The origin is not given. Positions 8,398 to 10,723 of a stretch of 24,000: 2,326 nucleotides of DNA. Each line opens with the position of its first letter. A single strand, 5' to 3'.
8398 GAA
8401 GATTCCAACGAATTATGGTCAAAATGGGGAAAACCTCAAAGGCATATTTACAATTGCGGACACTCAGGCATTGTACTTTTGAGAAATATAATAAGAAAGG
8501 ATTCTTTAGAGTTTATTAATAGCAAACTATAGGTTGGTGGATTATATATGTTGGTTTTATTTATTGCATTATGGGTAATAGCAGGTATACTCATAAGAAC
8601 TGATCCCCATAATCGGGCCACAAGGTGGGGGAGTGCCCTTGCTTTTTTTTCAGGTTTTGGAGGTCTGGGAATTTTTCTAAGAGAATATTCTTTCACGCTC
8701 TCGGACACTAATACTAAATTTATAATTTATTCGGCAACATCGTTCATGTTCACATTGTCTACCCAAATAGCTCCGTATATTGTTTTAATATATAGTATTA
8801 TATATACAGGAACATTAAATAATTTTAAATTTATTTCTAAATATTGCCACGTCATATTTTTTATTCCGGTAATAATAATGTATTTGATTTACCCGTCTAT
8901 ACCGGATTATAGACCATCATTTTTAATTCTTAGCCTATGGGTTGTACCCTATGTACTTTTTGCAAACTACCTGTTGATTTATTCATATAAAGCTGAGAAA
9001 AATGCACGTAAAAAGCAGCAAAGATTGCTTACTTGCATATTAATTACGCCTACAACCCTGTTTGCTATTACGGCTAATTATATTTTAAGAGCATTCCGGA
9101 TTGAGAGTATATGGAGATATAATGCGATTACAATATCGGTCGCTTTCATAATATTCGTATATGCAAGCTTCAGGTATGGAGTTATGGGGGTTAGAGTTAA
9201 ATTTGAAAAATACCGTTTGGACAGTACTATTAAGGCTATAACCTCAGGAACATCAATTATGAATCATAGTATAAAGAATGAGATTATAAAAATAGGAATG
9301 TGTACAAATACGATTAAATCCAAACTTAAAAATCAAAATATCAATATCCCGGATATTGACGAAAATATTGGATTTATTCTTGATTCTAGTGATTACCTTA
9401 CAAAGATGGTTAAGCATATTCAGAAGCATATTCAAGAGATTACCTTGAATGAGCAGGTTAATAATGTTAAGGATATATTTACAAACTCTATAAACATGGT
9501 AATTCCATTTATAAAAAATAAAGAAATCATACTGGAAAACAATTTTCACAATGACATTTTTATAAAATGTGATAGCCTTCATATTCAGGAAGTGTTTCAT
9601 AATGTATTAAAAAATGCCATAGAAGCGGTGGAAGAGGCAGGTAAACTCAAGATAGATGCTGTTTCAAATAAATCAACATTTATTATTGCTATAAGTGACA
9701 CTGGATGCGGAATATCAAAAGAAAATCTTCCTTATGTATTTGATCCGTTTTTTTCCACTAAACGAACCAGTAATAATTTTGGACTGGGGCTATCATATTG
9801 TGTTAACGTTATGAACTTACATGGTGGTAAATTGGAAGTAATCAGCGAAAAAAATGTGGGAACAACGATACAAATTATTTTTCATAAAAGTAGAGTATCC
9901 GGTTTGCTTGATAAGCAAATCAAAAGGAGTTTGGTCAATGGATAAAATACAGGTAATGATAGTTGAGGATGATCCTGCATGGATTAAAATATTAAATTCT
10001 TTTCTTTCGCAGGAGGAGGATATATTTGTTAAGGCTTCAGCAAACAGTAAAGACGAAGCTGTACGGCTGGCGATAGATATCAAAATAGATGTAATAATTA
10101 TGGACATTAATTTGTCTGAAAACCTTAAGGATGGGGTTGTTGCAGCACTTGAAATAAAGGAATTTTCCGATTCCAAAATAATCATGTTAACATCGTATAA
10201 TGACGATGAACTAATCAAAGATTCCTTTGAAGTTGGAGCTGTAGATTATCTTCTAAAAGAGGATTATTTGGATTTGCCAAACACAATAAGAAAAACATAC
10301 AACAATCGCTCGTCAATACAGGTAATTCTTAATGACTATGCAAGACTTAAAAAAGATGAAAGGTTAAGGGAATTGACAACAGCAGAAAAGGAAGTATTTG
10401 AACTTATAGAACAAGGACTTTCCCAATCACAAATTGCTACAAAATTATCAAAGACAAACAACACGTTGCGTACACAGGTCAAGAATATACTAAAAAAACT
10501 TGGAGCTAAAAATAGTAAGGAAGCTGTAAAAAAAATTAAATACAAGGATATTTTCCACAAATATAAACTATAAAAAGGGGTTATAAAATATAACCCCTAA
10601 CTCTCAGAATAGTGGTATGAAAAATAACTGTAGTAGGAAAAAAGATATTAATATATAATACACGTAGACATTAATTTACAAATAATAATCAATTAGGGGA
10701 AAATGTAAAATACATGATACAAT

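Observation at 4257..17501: Composite peptide-signalling/bacteriocin locus with two different two-component systems, three GG-leader peptides and a three-part export module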

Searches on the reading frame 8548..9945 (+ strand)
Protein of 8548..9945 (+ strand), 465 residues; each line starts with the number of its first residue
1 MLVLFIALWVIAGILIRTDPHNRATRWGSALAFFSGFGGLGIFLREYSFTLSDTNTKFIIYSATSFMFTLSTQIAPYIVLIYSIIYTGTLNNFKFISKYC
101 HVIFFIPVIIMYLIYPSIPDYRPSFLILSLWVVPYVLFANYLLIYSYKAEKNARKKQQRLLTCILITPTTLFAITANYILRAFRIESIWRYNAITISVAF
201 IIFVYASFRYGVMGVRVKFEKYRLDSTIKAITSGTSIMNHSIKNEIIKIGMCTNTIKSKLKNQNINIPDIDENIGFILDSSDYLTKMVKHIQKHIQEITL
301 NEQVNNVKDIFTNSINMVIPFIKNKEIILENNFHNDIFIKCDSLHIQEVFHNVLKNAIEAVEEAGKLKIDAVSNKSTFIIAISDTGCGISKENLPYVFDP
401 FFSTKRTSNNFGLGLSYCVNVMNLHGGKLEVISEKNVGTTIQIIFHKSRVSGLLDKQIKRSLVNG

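Call 4: search_protein_families(library=pfam, proteins=[window:8548-9945:+], max_evalue=0.01)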
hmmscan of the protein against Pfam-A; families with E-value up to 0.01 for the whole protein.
window:8548-9945:+ (465 aa): 2 families
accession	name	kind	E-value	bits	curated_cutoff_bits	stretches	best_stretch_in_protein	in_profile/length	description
PF02518.31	HATPase_c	-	2e-21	76.9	26.4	1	342-446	2-108/111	Histidine kinase-, DNA gyrase B-, and HSP90-like ATPase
PF13589.12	HATPase_c_3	-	0.0028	18.1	25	1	348-406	5-62/137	Histidine kinase-, DNA gyrase B-, and HSP90-like ATPase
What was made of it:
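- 8548..9945 (+): HK2: polytopic histidine kinase. Pfam HATPase_c 2e-21 (call 4).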

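Call 7: search_protein_families(library=ncbifam, proteins=[window:8548-9945:+], max_evalue=0.01)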
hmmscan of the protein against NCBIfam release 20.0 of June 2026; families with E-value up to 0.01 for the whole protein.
window:8548-9945:+ (465 aa): 76 families (the best 25 are shown)
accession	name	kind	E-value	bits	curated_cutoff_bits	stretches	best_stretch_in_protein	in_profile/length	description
NF008468.0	PRK11360.1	equivalog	2.6e-28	98.8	646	1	281-447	448-608/616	two-component system sensor histidine kinase AtoS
NF046044.1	PnpS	equivalog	1e-25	90.6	400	1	274-445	210-389/390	two-component system histidine kinase PnpS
NF007688.0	PRK10364.1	equivalog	1.3e-24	86.7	479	1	280-444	285-448/460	two-component system sensor histidine kinase ZraS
NF053867.1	SprKinKinDBac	equivalog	3.3e-24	85.2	775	1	197-445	256-495/500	sporulation kinase KinD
NF033092.0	HK_WalK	equivalog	4.2e-21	75.2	725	1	296-444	438-591/594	cell wall metabolism sensor histidine kinase WalK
NF038348.1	T2SS_HK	subfamily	8.2e-21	74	450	1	301-443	428-569/574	histidine kinase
NF052574.1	HisKinEspCMyxo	equivalog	1.3e-20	73.2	1200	1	238-449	424-639/785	serine histidine kinase EspC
NF008312.0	PRK11100.1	equivalog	1.2e-19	70.5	356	1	301-447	325-474/477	two-component system sensor histidine kinase CreC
TIGR02916.1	PEP_his_kin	equivalog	2.1e-18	66.3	300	1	272-444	505-677/679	XrtA/PEP-CTERM system histidine kinase PrsK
NF006800.0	PRK09303.1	equivalog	6.6e-18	64.8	342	1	284-441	209-371/383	histidine kinase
NF033091.0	HK_VanS_ACDEFG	equivalog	1e-17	64.2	400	1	294-437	138-285/293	vancomycin resistance histidine kinase VanS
NF007837.0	PRK10549.1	equivalog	1.5e-17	63.4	603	1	306-446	313-457/466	envelope stress sensor histidine kinase BaeS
NF010411.0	PRK13837.1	equivalog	1.8e-17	62.6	647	1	334-446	549-675/828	two-component system VirA-like sensor kinase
NF007793.0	PRK10490.1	equivalog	4.4e-17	61.4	1123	1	295-453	729-888/895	two-component system sensor histidine kinase KdpD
TIGR01386.1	cztS_silS_copS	subfamily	7.7e-17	61.4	292.55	1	291-443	308-454/457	heavy metal sensor histidine kinase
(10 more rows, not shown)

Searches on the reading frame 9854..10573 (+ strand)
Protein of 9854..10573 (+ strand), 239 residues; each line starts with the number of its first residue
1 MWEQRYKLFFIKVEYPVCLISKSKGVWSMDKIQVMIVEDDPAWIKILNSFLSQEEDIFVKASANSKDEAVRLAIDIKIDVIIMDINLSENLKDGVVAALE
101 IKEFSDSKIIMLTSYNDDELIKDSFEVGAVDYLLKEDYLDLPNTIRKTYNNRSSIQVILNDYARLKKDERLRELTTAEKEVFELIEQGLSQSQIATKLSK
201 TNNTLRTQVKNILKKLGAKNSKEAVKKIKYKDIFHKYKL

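Call 4: search_protein_families(library=pfam, proteins=[window:9854-10573:+], max_evalue=0.01)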
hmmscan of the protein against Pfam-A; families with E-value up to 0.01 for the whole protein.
window:9854-10573:+ (239 aa): 5 families
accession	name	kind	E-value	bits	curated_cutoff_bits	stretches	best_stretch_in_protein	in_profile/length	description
PF00072.30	Response_reg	-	2.2e-17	63.6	30.2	1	34-136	1-100/111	Response regulator receiver domain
PF00196.25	GerE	-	9.3e-10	38.4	23.5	1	174-226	3-55/57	Bacterial regulatory proteins, luxR family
PF08281.18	Sigma70_r4_2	-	1.8e-06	28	25.7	1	169-216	6-54/54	Sigma-70, region 4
PF16753.10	Tipalpha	-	0.004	17.5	26.6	1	133-215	58-142/151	TNF-alpha-Inducing protein of Helicobacter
PF04545.22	Sigma70_r4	-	0.0069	16.3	24.1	0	171-216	2-48/50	Sigma-70, region 4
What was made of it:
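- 9938..10573 (+): RR2: NarL/LuxR-type response regulator. Response_reg 2.2e-17 and GerE 9.3e-10 (call 4).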

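Call 7: search_protein_families(library=ncbifam, proteins=[window:9854-10573:+], max_evalue=0.01)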
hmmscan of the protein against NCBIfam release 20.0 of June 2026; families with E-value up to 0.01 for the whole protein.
window:9854-10573:+ (239 aa): 64 families (the best 25 are shown)
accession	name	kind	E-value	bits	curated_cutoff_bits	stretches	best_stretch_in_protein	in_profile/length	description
NF052445.1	RespRegMctR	equivalog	2.1e-21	76.3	300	1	31-225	1-196/205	two-component system response regulator MctR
NF047785.1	respo_reg_MadR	equivalog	5e-21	75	300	1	32-227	1-202/209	MadR family response regulator transcription factor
NF007935.0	PRK10651.1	equivalog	9.3e-21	74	250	1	30-227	5-209/216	two-component system response regulator NarL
NF007708.0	PRK10403.1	equivalog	1.1e-16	61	343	1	31-219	6-199/215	nitrate/nitrite response regulator protein NarP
NF011896.0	PRK15369.1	equivalog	1.2e-14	54.4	242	1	30-226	2-202/211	two component system response regulator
TIGR02875.1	spore_0_A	equivalog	5.6e-13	48.7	200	1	30-187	1-158/262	sporulation transcription factor Spo0A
NF001965.0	PRK00742.1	subfamily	7.5e-13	48.4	293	1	30-148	2-119/357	chemotaxis-specific protein-glutamate methyltransferase CheB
NF007419.0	PRK09958.1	equivalog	8.8e-12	45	251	1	34-220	3-190/204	acid-sensing system DNA-binding response regulator EvgA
NF041367.1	CheY_Halo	equivalog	5.5e-11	42.9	200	1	34-135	1-99/114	chemotaxis protein CheY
NF008469.0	PRK11361.1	equivalog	1.2e-10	40.7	714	1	33-170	6-141/461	acetoacetate metabolism transcriptional regulator AtoC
NF007018.1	PRK09483.1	equivalog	7e-10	38.9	280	1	32-224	2-199/217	UvrY/SirA/GacA family response regulator transcription factor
NF009206.0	PRK12555.1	subfamily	1.4e-09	37.4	342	1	32-135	1-104/340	chemotaxis-specific protein-glutamate methyltransferase CheB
NF006900.1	PRK09390.1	equivalog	2.5e-09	36.9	255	1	30-226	3-195/203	response regulator FixJ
NF008378.0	PRK11173.1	equivalog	7e-09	35.4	334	1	29-136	1-104/238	two-component system response regulator ArcA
NF040689.1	MtrAB_MtrA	equivalog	7e-09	35.3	300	1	34-135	1-98/219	MtrAB system response regulator MtrA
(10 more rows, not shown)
